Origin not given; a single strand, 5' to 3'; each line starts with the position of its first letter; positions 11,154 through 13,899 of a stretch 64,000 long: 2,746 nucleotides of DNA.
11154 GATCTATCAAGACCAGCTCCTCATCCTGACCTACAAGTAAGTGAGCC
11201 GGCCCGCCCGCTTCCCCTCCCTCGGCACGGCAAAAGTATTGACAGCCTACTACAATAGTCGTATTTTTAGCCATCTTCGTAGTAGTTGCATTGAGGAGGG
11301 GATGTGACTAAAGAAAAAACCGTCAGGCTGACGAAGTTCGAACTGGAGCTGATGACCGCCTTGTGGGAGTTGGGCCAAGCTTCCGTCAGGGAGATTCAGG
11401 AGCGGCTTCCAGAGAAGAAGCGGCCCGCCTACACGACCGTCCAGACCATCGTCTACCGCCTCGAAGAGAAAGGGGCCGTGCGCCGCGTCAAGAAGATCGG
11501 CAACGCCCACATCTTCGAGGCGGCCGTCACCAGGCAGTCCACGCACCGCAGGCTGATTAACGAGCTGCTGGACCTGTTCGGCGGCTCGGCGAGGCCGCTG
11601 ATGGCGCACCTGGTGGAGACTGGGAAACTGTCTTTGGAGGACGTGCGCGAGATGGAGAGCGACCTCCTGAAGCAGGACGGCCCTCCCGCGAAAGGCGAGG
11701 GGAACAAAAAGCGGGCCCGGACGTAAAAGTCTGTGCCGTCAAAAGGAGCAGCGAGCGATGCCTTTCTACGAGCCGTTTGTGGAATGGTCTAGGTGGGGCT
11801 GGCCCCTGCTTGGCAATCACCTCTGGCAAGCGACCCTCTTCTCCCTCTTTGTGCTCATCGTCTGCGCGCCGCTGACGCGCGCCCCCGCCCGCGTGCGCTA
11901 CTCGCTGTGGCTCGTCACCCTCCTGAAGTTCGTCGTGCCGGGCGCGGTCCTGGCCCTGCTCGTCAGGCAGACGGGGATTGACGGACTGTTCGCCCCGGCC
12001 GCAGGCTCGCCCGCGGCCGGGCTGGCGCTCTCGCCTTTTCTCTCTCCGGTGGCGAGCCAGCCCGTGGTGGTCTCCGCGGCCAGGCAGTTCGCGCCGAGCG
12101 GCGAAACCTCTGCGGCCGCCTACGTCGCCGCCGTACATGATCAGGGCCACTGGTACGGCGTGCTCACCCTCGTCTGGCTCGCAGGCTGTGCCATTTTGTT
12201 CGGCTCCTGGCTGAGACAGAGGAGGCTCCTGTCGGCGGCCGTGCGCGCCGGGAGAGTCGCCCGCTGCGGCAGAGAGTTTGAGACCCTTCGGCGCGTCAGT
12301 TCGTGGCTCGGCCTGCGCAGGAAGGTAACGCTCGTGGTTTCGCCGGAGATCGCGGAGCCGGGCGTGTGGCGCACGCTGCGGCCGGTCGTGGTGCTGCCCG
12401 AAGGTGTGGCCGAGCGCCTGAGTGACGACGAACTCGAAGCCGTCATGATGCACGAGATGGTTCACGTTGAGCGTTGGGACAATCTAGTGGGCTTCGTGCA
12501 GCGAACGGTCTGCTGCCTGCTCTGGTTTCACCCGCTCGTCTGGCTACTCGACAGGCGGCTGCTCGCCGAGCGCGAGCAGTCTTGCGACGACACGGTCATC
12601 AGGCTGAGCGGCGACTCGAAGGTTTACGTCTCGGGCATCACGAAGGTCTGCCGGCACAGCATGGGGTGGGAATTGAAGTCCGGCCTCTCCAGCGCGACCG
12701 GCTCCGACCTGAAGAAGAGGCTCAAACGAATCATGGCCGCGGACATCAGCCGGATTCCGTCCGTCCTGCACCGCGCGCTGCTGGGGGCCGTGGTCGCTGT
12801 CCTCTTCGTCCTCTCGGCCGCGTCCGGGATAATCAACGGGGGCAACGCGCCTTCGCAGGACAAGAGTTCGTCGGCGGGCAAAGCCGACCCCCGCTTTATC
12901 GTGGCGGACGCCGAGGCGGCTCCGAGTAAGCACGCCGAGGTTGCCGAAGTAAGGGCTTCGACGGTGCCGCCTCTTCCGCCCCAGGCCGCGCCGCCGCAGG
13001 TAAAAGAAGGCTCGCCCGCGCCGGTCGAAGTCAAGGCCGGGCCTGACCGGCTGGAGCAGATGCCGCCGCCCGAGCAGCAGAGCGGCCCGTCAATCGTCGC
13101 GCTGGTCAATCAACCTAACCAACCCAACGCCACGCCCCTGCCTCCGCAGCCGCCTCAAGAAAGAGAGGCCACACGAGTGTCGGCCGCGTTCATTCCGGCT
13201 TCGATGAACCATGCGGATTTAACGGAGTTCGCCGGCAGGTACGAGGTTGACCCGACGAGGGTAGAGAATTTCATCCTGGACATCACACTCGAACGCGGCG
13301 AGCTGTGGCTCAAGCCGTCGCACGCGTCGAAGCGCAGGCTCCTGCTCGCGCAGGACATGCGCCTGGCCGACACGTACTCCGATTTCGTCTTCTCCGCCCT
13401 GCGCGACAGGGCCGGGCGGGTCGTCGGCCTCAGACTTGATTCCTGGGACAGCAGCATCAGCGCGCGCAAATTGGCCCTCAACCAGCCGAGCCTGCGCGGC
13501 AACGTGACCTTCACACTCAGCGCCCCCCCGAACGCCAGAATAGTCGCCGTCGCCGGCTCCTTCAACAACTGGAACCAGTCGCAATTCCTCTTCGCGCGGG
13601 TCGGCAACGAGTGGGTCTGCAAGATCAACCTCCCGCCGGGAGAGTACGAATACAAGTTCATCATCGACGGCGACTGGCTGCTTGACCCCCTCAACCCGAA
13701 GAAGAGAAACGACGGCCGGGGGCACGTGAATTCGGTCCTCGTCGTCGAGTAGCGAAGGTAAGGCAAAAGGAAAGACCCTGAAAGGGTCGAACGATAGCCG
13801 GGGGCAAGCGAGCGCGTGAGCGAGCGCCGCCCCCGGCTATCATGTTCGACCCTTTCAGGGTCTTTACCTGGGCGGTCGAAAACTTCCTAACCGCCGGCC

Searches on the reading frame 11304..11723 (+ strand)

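Call 86: search_protein_families(library=pfam, proteins=[window:11304-11723:+], max_evalue=0.01)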
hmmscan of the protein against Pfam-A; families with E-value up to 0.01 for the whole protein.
window:11304-11723:+ (140 aa): 4 families
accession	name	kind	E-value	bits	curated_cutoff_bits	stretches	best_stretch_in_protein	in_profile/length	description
PF03965.22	Penicillinase_R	-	1.5e-26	93.4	22.6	1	9-119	1-111/115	Penicillinase repressor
PF01978.25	TrmB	-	3.5e-05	24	25.6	1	9-73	6-64/68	Sugar-specific transcriptional regulator TrmB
PF01047.28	MarR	-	0.00034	20.9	24.6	1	10-64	2-52/59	MarR family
PF01475.25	FUR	-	0.0052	17.4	23.1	1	5-86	2-84/121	Ferric uptake regulator family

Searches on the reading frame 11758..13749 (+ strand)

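Call 9: search_protein_families(library=pfam, proteins=[window:11758-13749:+], max_evalue=0.01)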
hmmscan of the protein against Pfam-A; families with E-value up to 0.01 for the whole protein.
window:11758-13749:+ (664 aa): 4 families
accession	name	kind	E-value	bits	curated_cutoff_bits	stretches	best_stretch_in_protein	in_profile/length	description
PF05569.17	Peptidase_M56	-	1.3e-36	126.8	31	1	24-323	9-294/296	BlaR1 peptidase M56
PF16561.11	AMPK1_CBM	-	9.1e-16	58.3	26.8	1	592-663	10-79/85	Glycogen recognition site of AMP-activated protein kinase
PF02922.24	CBM_48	-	0.00011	22.9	22.4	1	583-640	13-72/83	Carbohydrate-binding module 48 (Isoamylase N-terminal domain)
PF01435.24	Peptidase_M48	-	0.00084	19.7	20.3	1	211-252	49-91/186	Peptidase family M48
